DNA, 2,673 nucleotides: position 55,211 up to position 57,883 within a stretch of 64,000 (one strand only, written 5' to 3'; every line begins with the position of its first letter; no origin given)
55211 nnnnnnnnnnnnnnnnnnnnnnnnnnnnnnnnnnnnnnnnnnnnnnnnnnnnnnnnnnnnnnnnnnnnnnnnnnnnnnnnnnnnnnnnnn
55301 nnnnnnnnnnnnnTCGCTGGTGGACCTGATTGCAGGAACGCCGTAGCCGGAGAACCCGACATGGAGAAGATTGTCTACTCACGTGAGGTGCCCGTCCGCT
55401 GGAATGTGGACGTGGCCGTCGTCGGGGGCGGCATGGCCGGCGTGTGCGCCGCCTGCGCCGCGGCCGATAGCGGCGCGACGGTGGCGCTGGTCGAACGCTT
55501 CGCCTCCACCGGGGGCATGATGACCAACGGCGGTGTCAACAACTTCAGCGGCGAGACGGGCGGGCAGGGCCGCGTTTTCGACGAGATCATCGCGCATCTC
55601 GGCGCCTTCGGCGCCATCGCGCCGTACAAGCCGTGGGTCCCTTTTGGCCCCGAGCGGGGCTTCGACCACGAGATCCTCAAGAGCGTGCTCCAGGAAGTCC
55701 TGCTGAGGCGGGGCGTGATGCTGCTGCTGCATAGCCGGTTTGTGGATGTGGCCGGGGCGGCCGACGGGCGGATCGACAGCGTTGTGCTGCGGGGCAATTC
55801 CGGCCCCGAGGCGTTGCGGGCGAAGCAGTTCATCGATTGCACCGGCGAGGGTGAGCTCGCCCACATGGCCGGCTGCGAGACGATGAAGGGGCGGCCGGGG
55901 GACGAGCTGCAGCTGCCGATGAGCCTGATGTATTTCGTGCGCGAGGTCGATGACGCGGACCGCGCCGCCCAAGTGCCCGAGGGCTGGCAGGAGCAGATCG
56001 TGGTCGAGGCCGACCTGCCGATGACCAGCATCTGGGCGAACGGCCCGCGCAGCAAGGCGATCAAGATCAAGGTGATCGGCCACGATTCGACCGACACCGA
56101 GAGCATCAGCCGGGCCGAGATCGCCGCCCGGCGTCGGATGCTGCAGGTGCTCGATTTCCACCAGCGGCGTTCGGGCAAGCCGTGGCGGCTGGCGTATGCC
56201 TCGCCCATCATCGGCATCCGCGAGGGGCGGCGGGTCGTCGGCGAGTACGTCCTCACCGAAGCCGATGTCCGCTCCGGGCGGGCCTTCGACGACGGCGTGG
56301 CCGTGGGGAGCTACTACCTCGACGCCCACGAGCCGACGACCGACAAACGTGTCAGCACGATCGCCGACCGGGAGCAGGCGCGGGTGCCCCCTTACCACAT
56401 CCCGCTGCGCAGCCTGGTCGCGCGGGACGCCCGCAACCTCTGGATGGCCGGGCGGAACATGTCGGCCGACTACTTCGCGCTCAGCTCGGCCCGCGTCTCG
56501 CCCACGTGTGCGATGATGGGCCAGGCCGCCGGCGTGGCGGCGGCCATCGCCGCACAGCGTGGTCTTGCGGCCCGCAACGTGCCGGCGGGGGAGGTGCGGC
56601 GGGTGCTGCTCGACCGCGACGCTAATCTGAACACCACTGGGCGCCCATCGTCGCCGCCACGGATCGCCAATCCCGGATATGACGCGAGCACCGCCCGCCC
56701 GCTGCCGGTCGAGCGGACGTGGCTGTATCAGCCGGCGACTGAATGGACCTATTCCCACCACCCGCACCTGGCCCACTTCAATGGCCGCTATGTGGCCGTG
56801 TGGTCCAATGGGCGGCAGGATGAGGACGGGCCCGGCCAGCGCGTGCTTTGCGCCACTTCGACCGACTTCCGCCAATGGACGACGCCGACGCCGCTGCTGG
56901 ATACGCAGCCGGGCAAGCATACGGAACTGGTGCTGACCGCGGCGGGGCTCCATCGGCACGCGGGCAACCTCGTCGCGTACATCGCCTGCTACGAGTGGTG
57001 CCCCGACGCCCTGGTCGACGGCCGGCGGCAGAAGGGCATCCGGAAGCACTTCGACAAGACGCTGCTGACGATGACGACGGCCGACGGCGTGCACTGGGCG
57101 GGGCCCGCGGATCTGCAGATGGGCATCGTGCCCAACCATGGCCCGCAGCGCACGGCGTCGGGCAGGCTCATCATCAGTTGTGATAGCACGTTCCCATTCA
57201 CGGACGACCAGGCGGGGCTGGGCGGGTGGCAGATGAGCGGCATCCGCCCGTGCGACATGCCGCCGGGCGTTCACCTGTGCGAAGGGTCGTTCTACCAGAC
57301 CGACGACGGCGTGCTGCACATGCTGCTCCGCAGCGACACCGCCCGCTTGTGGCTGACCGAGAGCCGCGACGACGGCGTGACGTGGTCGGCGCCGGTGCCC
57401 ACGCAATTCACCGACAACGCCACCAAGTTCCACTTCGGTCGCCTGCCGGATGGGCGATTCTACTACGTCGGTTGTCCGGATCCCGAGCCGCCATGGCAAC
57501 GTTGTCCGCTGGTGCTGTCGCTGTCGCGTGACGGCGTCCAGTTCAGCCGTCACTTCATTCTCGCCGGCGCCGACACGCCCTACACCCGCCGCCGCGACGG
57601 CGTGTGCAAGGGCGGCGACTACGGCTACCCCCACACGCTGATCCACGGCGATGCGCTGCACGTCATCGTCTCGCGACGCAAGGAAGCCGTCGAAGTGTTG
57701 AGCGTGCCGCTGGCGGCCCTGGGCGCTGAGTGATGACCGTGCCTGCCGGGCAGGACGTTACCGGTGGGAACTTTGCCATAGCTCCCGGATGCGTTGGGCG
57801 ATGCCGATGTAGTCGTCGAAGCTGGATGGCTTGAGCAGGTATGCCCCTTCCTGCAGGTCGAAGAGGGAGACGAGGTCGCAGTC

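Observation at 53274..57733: Sialic-acid-like catabolic cluster containing an FAD-oxidoreductase::BNR-sialidase fusion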

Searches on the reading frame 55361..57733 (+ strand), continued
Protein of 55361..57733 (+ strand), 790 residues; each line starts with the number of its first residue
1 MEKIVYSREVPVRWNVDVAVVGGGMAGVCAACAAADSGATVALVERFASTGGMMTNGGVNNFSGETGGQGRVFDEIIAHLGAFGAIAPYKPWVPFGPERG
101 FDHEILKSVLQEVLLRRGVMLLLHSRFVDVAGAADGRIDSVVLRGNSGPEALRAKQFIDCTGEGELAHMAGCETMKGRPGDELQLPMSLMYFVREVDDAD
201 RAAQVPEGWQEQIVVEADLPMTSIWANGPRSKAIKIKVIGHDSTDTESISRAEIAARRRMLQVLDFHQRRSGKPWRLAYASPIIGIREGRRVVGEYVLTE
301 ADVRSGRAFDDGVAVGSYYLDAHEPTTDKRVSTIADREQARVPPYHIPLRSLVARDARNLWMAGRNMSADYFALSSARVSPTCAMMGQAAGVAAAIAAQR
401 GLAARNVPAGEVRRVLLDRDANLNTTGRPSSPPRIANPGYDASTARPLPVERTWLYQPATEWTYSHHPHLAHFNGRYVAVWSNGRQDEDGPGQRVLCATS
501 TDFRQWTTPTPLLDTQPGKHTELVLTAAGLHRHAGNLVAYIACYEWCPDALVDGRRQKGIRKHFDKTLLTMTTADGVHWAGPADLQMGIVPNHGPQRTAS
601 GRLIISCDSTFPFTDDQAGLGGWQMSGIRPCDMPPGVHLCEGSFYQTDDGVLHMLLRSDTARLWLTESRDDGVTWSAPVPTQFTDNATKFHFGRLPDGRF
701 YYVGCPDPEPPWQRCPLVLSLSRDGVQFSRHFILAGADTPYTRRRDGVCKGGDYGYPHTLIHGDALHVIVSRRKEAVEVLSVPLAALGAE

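Call 71: find_encoding_contigs(protein=P0455, flank=8000, max_places=2)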
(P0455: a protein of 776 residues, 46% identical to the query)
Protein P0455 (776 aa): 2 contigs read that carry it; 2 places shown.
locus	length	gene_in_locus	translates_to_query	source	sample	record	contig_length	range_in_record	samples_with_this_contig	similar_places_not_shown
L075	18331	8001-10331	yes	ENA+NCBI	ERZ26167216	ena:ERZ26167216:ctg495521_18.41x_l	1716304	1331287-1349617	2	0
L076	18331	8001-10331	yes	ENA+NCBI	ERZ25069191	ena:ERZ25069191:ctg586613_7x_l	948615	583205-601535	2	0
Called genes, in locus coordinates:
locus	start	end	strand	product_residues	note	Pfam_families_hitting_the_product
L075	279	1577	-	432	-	PF08125:Mannitol_dh_C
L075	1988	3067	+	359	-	PF13384:HTH_23, PF13518:HTH_28, PF13551:HTH_29, PF13560:HTH_31 (faint), PF13565:HTH_32, PF13358:DDE_3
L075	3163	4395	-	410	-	PF08240:ADH_N (weak), PF00107:ADH_zinc_N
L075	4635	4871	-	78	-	-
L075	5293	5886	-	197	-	-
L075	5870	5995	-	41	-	PF07715:Plug (weak)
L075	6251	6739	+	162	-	-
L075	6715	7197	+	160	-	PF00474:SSF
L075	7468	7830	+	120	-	-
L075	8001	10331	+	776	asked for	PF00890:FAD_binding_2 (faint), PF01266:DAO (weak), PF01946:Thi4 (faint), PF03486:HI0933_like (faint), PF12831:FAD_oxidored, PF13450:NAD_binding_8 (weak), PF13088:BNR_2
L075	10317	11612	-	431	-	-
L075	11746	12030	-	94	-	PF13424:TPR_12 (faint)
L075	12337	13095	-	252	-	PF05721:PhyH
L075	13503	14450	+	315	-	PF00528:BPD_transp_1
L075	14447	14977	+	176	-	-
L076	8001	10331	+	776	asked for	PF00890:FAD_binding_2 (faint), PF01266:DAO (weak), PF01946:Thi4 (faint), PF03486:HI0933_like (faint), PF12831:FAD_oxidored, PF13450:NAD_binding_8 (weak), PF13088:BNR_2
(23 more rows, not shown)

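Call 82: search_protein_families(library=pfam, proteins=[L042:8578-9927:+, L011:2451-3632:+, L042:11190-12278:-, L011:5178-6188:+, L018:12672-14312:+, L018:15367-16422:+, L018:8791-9963:+, L066:11505-14189:+, L042:5439-6353:-, L011:54-1142:-], max_evalue=0.001)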
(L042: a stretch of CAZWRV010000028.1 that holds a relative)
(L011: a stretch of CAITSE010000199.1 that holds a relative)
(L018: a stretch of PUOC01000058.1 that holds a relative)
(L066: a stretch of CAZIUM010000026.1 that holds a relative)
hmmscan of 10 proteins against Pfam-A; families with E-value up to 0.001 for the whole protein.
L042:8578-9927:+ (449 aa): 0 families

L011:2451-3632:+ (393 aa): 1 family
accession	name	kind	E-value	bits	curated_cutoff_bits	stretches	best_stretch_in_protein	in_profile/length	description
PF13088.12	BNR_2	-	4.5e-06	26.7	31.4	0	59-131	126-202/277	BNR repeat-like domain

L042:11190-12278:- (362 aa): 0 families

L011:5178-6188:+ (336 aa): 1 family
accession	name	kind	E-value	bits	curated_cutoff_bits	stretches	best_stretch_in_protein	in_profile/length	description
PF01522.26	Polysacc_deac_1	-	4.9e-11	43.1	23.1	1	50-161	6-112/124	Polysaccharide deacetylase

L018:12672-14312:+ (546 aa): 4 families
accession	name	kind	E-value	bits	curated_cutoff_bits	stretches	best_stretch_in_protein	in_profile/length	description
PF00884.28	Sulfatase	-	1.1e-52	179.7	25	1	63-415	1-301/301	Sulfatase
PF16347.10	SGSH_C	-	8.1e-17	62.2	29.3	1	360-517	1-150/154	N-sulphoglucosamine sulphohydrolase, C-terminal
PF01663.27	Phosphodiest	-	4.4e-11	43.4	23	2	66-144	2-78/342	Type I phosphodiesterase / nucleotide pyrophosphatase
PF02995.22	DUF229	-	0.00074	18.8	25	0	319-368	305-354/496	Protein of unknown function (DUF229)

L018:15367-16422:+ (351 aa): 3 families
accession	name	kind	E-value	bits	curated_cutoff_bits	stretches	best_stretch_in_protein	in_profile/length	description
PF13088.12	BNR_2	-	2.7e-57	194.7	31.4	1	30-322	1-276/277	BNR repeat-like domain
PF13859.12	BNR_3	-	1.5e-05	25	27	1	103-217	87-212/308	BNR repeat-like domain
PF02012.26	BNR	-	0.00025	21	27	0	208-216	3-11/12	BNR/Asp-box repeat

L018:8791-9963:+ (390 aa): 1 family
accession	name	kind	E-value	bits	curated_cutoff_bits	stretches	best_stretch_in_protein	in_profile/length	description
PF13088.12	BNR_2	-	4.7e-26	92.2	31.4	1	112-361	79-276/277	BNR repeat-like domain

L066:11505-14189:+ (894 aa): 2 families
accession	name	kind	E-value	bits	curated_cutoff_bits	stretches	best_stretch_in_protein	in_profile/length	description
PF16126.11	DUF4838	-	1.1e-21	77.8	26.6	1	326-589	74-324/325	Domain of unknown function (DUF4838)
PF03648.19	Glyco_hydro_67N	-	9.5e-07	29.5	24.3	1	117-201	35-120/120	Glycosyl hydrolase family 67 N-terminus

L042:5439-6353:- (304 aa): 1 family
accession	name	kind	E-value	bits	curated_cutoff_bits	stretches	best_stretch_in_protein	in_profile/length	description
PF13444.12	Acetyltransf_5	-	2.7e-30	105.5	22.4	1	72-173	1-101/102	Acetyltransferase (GNAT) domain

L011:54-1142:- (362 aa): 2 families
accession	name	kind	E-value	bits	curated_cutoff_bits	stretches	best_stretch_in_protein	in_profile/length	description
PF12833.13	HTH_18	-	2.7e-19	69.7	33.6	1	282-357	2-77/80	Helix-turn-helix domain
PF00165.29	HTH_AraC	-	4.1e-17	62.3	26.6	2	268-306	1-39/42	Bacterial regulatory helix-turn-helix proteins, AraC family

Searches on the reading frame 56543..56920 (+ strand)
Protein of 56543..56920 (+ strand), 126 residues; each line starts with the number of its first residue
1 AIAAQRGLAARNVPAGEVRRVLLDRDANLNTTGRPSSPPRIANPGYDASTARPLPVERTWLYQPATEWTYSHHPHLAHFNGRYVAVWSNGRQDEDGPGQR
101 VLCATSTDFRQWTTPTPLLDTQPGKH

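Call 77: find_related_loci(query=window:56543-56920:+, collection=metagenome_contigs, flank=4000)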
Query window:56543-56920:+ (126 aa) in metagenome_contigs; peptide patterns used: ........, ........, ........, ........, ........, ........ (x = any residue, [..] = any of these).
539 stretches matched a pattern; 47 encode a relative of the query (tblastn E <= 1e-3); 47 distinct loci.
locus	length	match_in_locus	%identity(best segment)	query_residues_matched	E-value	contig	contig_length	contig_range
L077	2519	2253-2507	75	42-126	1e-41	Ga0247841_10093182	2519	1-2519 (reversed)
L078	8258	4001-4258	73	41-126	2e-40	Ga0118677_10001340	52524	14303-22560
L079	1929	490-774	65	32-126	1e-35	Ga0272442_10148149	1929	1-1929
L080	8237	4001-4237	65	47-126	6e-31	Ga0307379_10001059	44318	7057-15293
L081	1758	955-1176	66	52-125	1e-30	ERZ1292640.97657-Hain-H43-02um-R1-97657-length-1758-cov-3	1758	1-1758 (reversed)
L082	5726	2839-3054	63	54-125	5e-30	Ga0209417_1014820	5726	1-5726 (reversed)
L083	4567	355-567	63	51-121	6e-30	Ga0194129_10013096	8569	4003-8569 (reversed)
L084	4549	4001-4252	56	41-124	2e-29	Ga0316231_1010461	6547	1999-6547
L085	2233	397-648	56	41-124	3e-29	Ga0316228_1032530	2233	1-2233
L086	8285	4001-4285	52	16-121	5e-29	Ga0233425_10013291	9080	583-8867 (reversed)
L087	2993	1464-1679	64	50-121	9e-29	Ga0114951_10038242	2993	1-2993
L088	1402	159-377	64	54-126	2e-29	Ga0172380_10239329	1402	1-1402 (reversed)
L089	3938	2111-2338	60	41-121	2e-28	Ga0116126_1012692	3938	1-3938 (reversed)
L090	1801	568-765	67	56-121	2e-28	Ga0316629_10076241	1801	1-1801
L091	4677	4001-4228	60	41-121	1e-28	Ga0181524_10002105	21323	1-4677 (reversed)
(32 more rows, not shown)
